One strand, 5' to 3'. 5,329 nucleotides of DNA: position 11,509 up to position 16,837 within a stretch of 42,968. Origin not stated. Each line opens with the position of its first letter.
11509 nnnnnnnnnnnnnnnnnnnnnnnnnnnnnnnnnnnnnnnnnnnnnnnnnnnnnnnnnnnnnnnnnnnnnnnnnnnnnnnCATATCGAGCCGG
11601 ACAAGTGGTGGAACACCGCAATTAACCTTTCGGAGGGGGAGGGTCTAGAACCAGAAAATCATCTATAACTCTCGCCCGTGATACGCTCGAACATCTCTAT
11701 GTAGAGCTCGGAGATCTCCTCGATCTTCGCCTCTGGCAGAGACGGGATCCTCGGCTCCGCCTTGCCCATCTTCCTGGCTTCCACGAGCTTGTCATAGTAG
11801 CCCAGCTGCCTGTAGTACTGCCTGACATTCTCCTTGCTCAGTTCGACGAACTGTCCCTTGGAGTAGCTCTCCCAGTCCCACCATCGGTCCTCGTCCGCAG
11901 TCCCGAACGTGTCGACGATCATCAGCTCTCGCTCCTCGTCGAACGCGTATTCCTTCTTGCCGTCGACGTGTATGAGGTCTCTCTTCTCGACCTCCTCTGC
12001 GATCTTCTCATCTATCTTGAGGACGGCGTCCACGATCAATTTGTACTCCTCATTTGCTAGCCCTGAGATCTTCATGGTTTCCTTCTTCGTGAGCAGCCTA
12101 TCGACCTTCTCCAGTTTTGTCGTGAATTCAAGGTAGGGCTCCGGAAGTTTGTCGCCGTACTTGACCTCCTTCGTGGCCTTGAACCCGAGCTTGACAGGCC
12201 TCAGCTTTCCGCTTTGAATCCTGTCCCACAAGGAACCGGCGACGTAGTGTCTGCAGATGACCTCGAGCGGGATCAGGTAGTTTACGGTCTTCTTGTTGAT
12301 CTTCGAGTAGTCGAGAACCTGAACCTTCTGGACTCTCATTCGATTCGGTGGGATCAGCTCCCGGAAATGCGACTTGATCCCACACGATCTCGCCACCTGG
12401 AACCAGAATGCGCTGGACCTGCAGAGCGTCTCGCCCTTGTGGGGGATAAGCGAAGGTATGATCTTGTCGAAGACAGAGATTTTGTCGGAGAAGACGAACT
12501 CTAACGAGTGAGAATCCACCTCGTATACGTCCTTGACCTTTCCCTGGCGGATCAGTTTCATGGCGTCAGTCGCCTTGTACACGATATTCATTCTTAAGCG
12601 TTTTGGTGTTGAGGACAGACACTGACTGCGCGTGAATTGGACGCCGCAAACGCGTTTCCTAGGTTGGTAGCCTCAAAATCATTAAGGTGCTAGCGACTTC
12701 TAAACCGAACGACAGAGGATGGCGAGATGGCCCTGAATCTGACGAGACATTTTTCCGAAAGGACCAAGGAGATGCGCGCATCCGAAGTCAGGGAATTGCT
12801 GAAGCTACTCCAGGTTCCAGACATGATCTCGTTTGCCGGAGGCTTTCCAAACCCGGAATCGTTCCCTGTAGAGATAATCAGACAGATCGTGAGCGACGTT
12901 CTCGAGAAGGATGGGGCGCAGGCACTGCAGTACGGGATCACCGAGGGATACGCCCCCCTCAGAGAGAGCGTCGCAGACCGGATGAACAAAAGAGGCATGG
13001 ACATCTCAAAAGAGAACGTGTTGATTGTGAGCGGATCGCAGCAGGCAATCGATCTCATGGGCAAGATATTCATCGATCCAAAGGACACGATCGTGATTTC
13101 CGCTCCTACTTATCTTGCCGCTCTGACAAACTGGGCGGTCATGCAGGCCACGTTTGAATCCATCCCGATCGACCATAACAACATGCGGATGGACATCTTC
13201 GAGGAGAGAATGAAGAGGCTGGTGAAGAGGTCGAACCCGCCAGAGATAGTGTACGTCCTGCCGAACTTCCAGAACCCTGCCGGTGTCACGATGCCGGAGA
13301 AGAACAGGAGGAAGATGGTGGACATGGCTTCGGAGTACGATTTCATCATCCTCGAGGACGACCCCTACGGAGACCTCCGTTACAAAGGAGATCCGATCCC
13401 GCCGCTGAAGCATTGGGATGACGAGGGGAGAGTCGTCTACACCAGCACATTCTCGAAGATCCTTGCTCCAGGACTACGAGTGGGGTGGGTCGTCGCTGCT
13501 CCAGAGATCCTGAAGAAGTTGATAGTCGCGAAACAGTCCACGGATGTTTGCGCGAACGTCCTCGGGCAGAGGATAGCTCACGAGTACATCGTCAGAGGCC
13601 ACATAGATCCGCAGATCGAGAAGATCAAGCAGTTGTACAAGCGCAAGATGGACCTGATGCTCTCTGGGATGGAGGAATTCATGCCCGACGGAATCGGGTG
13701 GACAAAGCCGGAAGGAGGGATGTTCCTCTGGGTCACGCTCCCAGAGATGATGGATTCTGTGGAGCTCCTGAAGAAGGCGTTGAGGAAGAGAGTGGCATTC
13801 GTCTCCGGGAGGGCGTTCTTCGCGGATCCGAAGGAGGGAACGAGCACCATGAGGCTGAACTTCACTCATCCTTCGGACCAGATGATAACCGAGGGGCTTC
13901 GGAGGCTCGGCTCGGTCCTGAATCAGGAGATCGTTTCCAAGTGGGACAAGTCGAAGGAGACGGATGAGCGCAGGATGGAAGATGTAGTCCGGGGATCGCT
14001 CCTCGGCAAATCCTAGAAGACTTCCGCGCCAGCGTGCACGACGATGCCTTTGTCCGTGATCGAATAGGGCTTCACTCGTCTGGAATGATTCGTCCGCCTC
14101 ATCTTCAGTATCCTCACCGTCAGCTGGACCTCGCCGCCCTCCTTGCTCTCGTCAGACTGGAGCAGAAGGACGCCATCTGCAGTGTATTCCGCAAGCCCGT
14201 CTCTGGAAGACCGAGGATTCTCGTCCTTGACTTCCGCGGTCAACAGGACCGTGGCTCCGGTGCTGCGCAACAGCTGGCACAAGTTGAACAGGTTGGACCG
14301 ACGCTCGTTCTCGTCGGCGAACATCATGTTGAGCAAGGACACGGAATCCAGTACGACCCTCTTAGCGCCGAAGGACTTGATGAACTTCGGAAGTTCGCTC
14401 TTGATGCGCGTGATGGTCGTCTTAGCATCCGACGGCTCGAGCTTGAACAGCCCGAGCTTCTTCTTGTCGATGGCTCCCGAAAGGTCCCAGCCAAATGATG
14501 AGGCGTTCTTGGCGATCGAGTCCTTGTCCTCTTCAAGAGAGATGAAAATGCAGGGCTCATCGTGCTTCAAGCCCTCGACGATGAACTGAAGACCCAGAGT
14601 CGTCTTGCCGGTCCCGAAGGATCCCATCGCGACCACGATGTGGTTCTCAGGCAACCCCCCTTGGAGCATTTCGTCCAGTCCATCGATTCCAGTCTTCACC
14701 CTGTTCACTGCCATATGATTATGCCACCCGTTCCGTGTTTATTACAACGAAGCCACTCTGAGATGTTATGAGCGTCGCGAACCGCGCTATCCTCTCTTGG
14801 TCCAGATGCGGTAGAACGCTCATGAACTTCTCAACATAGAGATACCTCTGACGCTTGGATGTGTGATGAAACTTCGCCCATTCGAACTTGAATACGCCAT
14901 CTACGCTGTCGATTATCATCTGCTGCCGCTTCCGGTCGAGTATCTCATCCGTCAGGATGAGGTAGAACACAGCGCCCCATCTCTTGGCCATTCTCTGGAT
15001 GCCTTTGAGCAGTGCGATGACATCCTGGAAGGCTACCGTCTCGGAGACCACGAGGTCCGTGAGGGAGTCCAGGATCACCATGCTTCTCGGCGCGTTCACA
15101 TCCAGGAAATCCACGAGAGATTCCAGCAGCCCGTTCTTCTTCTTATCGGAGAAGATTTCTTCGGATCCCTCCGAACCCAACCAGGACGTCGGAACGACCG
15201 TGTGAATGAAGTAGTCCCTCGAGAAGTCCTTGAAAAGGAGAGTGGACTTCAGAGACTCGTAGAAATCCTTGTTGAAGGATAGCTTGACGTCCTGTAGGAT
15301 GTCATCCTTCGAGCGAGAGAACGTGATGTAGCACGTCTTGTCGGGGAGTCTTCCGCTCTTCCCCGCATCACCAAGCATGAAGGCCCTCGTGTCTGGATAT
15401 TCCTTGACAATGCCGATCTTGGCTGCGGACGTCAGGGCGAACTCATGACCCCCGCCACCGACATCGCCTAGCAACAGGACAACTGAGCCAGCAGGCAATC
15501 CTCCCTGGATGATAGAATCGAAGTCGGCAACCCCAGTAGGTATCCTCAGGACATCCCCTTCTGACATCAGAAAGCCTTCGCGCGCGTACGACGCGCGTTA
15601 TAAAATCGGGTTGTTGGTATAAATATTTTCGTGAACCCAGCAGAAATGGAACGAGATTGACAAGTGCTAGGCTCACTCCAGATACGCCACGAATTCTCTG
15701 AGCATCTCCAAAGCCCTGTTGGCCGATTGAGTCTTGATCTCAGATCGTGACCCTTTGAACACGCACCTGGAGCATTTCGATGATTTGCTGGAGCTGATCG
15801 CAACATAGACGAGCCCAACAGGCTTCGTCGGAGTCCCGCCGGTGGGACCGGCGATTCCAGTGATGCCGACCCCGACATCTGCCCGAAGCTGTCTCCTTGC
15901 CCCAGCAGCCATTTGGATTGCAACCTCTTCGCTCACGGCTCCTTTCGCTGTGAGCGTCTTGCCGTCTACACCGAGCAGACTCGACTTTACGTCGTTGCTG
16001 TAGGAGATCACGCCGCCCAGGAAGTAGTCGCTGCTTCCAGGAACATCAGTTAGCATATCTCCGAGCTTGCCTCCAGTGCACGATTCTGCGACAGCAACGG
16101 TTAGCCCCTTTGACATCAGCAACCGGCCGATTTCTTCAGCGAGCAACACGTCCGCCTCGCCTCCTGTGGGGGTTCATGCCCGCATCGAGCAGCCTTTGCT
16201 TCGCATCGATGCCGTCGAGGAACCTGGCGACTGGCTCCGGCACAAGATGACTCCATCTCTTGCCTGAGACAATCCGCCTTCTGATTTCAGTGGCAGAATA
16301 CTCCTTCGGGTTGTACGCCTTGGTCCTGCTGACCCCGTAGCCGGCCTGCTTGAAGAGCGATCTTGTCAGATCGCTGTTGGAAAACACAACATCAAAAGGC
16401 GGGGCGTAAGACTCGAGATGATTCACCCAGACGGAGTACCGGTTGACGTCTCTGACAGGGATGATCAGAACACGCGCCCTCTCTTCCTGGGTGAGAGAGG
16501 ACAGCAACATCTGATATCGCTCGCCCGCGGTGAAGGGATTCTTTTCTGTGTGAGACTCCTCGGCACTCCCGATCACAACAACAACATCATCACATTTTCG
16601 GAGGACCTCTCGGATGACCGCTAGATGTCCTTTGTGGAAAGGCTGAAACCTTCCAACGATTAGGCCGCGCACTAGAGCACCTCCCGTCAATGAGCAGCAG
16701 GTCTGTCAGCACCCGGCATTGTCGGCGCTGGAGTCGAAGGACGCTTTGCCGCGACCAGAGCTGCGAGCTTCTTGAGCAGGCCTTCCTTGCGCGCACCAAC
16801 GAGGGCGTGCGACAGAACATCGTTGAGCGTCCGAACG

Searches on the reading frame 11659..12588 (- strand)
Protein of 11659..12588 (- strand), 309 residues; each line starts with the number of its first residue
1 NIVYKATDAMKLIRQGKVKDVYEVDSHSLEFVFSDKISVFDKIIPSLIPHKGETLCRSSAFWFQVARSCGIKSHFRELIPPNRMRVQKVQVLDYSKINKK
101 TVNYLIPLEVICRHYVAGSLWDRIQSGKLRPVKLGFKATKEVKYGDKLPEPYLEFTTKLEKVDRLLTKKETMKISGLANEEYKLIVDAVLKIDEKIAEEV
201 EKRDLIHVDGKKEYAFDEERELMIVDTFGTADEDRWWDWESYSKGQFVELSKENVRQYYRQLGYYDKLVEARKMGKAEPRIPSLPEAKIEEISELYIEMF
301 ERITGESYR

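Call 58: search_protein_families(library=pfam, proteins=[window:11659-12588:-], max_evalue=0.001)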
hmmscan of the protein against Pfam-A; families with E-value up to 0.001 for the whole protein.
window:11659-12588:- (309 aa): 1 family
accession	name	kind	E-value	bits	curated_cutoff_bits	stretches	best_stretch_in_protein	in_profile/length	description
PF01259.24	SAICAR_synt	-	1.5e-43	149.7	20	1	13-261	2-221/233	SAICAR synthetase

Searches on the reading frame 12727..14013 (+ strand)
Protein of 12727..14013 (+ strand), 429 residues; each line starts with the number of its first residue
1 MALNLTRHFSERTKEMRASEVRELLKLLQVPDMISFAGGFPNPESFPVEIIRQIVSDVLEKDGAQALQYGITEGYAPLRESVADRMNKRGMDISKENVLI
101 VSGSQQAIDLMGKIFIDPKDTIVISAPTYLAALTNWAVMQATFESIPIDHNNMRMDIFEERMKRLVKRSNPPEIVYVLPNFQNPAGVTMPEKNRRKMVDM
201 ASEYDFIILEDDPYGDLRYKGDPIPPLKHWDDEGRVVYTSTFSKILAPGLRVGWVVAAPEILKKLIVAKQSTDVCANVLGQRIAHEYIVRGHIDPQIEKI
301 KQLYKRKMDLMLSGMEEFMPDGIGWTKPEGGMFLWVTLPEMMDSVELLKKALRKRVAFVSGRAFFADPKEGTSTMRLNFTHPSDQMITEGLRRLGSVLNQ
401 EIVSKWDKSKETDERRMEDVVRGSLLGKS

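Call 58: search_protein_families(library=pfam, proteins=[window:12727-14013:+], max_evalue=0.001)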
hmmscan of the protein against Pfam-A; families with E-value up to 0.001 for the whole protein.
window:12727-14013:+ (429 aa): 2 families
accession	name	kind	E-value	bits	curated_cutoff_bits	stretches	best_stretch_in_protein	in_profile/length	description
PF00155.27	Aminotran_1_2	-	6e-36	124.8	19.7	1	55-394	26-361/361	Aminotransferase class I and II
PF12897.13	Asp_aminotransf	-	4.1e-05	23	27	1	118-385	123-396/421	Aspartate amino-transferase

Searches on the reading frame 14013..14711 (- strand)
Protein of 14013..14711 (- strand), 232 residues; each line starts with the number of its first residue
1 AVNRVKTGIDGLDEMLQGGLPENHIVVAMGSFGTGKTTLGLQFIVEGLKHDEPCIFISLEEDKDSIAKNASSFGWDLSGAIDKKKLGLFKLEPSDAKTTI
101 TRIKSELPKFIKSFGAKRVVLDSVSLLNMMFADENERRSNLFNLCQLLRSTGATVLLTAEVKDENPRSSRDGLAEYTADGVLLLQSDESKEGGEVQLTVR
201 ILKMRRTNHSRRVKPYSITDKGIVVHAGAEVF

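Call 85: search_protein_families(library=pfam, proteins=[window:14013-14711:-], max_evalue=0.01)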
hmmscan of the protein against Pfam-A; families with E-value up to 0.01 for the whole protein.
window:14013-14711:- (232 aa): 10 families
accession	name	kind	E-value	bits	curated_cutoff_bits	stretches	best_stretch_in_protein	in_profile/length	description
PF06745.19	ATPase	-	4.1e-62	210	26.6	1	5-227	1-228/231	KaiC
PF03796.21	DnaB_C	-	8.1e-07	29.1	27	1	5-92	2-85/255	DnaB-like helicase C terminal domain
PF13481.12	AAA_25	-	6.6e-06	26.3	27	1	3-159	13-188/195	AAA domain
PF00154.27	RecA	-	1.3e-05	25.2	27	1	2-66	30-95/262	recA bacterial DNA recombination protein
PF07088.17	GvpD_P-loop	-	2.8e-05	24.5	24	1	26-192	13-180/189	GvpD gas vesicle protein, P-loop domain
PF13173.12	AAA_14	-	0.0019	18.7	27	1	23-69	2-47/129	AAA domain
PF08423.17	Rad51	-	0.0026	17.5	22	1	4-45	7-48/244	Rad51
PF05625.17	PAXNEB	-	0.0038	16.8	28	0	5-68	19-83/366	PAXNEB protein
PF20720.3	nSTAND3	-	0.0054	16.9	27.2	1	20-69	14-64/155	Novel STAND NTPase 3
PF01637.24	ATPase_2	-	0.0089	16.3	33.2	0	8-70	7-68/225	ATPase domain predominantly from Archaea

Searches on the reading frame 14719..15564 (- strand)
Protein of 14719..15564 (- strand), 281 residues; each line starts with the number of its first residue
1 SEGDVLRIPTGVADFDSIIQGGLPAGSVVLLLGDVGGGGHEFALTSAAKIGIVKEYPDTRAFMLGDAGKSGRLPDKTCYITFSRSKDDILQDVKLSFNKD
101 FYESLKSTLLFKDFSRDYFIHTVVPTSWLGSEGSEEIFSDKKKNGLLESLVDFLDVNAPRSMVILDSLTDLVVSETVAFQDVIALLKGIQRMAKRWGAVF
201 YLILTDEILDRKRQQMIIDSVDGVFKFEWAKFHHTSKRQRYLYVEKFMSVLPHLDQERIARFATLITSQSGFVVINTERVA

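Call 85: search_protein_families(library=pfam, proteins=[window:14719-15564:-], max_evalue=0.01)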
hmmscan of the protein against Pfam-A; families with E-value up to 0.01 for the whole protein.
window:14719-15564:- (281 aa): 2 families
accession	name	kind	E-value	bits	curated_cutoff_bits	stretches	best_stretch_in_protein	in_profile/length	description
PF06745.19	ATPase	-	1.1e-08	35.2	26.6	1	8-48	1-45/231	KaiC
PF08423.17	Rad51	-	1.7e-05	24.7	22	0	4-45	4-45/244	Rad51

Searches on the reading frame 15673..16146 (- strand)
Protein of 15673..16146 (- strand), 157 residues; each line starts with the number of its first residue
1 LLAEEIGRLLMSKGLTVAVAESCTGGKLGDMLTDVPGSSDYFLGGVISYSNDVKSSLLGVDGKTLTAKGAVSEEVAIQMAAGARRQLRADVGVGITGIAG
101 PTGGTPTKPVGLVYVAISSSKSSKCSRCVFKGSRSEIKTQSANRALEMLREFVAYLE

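Call 85: search_protein_families(library=pfam, proteins=[window:15673-16146:-], max_evalue=0.01)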
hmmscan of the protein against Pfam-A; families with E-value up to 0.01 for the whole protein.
window:15673-16146:- (157 aa): 1 family
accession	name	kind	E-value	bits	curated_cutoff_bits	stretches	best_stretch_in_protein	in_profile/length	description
PF02464.23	CinA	-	4.8e-59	198.9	23.5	1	2-152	4-154/155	Competence-damaged protein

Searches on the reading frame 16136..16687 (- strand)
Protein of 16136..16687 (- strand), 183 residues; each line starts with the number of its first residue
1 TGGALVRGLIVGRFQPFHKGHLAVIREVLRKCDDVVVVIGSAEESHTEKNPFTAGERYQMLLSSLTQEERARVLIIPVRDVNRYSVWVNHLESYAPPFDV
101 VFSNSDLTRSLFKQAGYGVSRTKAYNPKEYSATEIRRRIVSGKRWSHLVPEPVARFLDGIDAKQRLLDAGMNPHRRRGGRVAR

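Call 85: search_protein_families(library=pfam, proteins=[window:16136-16687:-], max_evalue=0.01)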
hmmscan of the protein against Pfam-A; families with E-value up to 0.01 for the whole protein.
window:16136-16687:- (183 aa): 2 families
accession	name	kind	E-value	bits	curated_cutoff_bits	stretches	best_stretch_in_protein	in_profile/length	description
PF01467.32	CTP_transf_like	-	1.7e-18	67.6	21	1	9-138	1-133/133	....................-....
PF05636.17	HIGH_NTase1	-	0.0002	21.2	27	0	10-39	6-36/402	HIGH Nucleotidyl Transferase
